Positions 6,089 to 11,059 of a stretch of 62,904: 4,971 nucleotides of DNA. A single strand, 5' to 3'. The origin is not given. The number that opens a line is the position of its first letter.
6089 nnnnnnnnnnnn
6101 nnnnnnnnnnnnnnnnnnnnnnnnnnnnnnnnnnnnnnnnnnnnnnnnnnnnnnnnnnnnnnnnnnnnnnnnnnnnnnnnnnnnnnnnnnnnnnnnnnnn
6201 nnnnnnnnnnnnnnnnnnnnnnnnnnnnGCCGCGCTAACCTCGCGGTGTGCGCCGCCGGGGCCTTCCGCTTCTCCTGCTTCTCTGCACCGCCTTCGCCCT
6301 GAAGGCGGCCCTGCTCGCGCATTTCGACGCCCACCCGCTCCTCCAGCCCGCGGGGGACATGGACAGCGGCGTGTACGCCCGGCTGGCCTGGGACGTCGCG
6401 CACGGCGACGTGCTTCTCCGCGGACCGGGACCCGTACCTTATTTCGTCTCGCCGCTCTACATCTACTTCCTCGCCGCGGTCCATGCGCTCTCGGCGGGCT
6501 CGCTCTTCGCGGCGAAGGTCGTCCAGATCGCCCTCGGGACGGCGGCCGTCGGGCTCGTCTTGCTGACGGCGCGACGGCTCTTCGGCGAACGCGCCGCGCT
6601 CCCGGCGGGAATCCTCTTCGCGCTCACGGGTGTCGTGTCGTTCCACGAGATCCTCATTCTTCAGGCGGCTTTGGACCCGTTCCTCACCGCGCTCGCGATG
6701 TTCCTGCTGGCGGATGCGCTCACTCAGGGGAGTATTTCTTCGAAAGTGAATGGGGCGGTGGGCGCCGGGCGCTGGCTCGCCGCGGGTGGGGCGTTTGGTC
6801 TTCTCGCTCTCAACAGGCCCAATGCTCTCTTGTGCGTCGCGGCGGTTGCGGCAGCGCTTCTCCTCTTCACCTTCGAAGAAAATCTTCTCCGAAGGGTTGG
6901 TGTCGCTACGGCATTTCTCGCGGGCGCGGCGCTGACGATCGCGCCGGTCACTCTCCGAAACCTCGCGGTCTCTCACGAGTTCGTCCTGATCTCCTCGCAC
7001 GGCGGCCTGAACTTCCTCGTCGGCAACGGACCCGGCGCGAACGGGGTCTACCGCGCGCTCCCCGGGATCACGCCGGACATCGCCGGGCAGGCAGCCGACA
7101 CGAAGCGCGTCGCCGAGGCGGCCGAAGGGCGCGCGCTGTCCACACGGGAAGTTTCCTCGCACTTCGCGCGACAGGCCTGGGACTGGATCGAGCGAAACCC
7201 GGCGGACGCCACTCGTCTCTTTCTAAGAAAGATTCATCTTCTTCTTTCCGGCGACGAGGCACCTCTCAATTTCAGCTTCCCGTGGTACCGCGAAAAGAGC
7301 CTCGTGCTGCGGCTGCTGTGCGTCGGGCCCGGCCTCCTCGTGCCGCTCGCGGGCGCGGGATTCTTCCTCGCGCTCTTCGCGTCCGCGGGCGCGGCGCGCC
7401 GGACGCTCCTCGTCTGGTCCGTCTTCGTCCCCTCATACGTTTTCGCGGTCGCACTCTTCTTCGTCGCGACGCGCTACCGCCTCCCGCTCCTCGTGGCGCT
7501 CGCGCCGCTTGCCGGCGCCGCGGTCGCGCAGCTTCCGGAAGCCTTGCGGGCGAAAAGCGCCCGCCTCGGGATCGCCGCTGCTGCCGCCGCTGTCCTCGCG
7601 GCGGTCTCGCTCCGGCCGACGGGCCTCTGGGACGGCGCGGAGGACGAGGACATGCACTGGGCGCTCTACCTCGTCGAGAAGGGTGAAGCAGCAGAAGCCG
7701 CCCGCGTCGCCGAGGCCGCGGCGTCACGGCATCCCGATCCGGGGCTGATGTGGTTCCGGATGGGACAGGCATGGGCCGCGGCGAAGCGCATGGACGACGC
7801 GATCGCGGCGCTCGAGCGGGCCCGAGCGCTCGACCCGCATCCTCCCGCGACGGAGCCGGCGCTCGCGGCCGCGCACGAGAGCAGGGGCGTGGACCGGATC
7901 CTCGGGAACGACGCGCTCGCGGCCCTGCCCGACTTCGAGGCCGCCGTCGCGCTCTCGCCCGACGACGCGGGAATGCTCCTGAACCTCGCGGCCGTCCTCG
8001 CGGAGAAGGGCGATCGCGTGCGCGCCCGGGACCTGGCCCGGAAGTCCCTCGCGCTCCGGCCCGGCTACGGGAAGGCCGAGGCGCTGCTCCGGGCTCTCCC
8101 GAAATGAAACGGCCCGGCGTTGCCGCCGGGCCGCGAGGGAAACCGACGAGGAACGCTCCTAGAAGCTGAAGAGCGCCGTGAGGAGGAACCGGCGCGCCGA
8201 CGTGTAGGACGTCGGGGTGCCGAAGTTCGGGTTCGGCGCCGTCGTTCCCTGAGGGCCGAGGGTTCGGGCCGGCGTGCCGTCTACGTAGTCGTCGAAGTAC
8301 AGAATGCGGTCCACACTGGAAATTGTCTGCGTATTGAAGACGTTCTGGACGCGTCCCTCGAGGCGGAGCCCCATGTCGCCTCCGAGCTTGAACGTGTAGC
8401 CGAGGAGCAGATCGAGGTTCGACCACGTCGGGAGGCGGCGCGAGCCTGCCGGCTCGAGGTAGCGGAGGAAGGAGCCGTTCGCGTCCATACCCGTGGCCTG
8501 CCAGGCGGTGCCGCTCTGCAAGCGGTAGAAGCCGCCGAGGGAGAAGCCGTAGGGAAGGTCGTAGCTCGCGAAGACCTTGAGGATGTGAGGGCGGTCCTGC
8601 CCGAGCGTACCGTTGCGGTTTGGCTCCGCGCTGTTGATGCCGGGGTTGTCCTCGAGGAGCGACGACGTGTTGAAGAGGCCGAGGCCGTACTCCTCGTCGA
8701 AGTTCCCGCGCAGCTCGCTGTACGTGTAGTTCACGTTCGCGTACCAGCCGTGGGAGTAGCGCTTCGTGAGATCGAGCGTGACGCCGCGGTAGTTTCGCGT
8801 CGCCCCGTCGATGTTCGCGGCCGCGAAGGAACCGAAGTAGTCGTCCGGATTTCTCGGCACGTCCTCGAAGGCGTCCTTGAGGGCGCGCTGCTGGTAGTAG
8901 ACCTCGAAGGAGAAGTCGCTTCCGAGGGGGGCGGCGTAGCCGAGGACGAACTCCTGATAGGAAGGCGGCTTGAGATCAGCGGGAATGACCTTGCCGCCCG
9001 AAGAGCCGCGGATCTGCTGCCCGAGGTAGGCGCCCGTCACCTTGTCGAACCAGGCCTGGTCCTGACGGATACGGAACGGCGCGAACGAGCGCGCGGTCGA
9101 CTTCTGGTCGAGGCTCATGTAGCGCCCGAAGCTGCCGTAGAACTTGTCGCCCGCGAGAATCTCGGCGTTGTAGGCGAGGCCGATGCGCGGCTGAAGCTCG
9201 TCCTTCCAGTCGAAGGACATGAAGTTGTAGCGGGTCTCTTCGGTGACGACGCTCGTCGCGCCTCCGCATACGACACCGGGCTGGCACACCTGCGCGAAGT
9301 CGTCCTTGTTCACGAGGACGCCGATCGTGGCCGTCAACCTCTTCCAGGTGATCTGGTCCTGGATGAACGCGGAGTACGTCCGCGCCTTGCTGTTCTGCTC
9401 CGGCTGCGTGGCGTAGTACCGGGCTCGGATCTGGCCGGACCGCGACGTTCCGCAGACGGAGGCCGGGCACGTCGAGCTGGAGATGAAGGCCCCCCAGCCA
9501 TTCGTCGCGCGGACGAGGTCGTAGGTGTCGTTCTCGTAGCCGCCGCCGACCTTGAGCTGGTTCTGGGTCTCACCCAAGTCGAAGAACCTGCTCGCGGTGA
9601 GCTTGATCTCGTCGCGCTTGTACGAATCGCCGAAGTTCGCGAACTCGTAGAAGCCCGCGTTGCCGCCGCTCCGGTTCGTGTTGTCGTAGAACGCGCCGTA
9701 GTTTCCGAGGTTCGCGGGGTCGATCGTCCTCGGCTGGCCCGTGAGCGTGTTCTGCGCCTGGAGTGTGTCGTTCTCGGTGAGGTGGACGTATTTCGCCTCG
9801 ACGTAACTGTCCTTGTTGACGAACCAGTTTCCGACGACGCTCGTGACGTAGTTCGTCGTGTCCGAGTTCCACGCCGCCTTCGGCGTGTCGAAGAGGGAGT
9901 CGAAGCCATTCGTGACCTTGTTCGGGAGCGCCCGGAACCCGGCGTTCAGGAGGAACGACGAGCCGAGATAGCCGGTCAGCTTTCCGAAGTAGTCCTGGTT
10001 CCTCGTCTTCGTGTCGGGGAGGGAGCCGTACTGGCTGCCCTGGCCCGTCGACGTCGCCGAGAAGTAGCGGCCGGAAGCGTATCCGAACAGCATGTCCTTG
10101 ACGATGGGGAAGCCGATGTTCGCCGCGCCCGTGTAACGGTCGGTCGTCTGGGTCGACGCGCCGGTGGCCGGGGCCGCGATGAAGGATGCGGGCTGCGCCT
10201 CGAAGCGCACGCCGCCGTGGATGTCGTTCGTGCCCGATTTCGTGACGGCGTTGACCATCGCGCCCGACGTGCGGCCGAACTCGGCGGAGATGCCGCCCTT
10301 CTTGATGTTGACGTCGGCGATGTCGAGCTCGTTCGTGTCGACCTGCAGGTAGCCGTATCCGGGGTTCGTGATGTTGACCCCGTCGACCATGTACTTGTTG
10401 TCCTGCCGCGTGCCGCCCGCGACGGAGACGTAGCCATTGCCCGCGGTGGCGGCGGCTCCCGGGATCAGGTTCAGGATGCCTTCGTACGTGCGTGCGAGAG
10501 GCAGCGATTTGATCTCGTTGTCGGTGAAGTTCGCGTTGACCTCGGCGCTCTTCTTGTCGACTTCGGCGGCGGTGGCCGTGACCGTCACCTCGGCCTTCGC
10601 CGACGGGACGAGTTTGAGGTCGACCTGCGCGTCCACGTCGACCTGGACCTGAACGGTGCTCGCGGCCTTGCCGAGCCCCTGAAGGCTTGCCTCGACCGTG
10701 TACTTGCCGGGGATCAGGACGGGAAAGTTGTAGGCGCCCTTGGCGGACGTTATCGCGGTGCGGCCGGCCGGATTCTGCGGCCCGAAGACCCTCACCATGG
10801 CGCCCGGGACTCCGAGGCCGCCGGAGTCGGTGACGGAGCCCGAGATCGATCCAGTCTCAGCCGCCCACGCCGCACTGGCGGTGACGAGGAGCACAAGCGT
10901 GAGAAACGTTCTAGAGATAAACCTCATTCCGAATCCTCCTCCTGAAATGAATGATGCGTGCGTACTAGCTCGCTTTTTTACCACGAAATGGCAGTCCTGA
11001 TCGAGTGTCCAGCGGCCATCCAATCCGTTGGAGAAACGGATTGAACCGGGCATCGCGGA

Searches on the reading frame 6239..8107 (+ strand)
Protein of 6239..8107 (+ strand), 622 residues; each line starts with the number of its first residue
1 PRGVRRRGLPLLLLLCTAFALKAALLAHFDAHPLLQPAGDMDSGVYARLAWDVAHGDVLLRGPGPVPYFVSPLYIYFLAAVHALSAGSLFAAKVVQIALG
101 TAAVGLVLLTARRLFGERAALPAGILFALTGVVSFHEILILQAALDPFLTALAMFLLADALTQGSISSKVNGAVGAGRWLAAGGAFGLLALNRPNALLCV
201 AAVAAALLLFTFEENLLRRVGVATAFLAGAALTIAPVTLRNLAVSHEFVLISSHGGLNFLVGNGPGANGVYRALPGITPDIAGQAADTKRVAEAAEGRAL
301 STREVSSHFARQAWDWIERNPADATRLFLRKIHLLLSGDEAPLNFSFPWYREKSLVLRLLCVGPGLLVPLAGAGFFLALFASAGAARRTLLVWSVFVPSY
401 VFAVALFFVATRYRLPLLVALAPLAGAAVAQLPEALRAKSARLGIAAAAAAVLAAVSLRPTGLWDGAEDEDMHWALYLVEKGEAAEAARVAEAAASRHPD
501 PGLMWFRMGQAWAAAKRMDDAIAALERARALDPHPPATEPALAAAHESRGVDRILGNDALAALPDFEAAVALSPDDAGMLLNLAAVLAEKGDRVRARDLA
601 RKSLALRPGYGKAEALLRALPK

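Call 12: search_protein_families(library=pfam, proteins=[window:6239-8107:+], max_evalue=0.01)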
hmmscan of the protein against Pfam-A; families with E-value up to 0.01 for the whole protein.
window:6239-8107:+ (622 aa): 9 families
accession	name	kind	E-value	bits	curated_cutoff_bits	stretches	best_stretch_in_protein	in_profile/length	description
PF07719.23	TPR_2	-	5.6e-10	39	27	1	505-534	4-33/34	Tetratricopeptide repeat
PF13432.12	TPR_16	-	7.9e-10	39.4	32.7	2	474-533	3-62/65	Tetratricopeptide repeat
PF14559.12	TPR_19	-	4.8e-08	33.6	25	1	478-536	1-59/68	Tetratricopeptide repeat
PF00515.34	TPR_1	-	2.6e-07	30.6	27.8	1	505-534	4-33/34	Tetratricopeptide repeat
PF13231.12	PMT_2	-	5.2e-07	30.5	26.1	1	71-237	3-157/160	Dolichyl-phosphate-mannose-protein mannosyltransferase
PF13428.12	TPR_14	-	1.9e-06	28.4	23.5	1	473-511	6-44/44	Tetratricopeptide repeat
PF23914.1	TPR_CcmH_CycH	-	6.6e-06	26.5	42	0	498-543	46-91/158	Cytochrome c-type biogenesis protein H TPR domain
PF13414.12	TPR_11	-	0.0006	19.9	26.8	0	562-591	13-42/42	TPR repeat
PF13174.12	TPR_6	-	0.0044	18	26.3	0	505-533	3-31/33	Tetratricopeptide repeat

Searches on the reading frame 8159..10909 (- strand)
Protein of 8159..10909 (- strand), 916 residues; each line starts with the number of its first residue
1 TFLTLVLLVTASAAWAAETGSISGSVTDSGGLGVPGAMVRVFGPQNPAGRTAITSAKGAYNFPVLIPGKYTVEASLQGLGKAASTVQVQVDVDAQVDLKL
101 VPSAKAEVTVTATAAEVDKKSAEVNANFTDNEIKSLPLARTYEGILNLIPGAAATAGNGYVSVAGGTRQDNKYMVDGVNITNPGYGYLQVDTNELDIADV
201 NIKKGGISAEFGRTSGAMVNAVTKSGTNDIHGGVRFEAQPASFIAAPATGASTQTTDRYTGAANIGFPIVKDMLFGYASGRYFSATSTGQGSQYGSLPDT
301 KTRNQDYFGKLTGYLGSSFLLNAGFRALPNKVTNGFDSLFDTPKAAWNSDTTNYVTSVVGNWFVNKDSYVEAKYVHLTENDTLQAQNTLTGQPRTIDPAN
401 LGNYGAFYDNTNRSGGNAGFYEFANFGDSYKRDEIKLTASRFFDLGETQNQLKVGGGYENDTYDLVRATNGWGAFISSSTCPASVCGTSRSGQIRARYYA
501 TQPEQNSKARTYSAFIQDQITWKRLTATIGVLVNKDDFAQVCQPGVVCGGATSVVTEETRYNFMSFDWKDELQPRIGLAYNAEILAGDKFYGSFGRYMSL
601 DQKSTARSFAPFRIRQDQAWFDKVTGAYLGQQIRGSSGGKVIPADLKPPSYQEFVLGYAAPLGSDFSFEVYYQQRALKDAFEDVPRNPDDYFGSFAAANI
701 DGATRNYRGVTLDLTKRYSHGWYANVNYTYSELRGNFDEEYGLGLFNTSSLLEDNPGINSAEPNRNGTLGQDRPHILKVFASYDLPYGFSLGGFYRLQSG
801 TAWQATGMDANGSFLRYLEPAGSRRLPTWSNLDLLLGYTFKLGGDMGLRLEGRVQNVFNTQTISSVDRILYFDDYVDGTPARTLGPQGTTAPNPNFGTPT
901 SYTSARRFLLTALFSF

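Call 66: search_protein_families(library=pfam, proteins=[window:8159-10909:-], max_evalue=0.0001)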
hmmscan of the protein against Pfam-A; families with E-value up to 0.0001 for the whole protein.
window:8159-10909:- (916 aa): 5 families
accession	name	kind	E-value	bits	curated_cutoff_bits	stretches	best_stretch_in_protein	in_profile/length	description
PF25183.1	OMP_b-brl_4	-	6.9e-16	58.2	30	1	347-789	197-681/838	Outer membrane beta barrel domain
PF13620.12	CarboxypepD_reg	-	1.5e-14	54.5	32.3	1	21-100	1-81/82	Carboxypeptidase regulatory-like domain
PF17210.9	SdrD_B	-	3.8e-07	30.7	29.7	1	26-113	16-102/112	SdrD B-like domain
PF07715.20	Plug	-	2.8e-05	25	23.9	1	128-215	12-103/107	TonB-dependent Receptor Plug Domain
PF13715.12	CarbopepD_reg_2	-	3.8e-05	24.1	32.2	1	22-105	1-81/88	CarboxypepD_reg-like domain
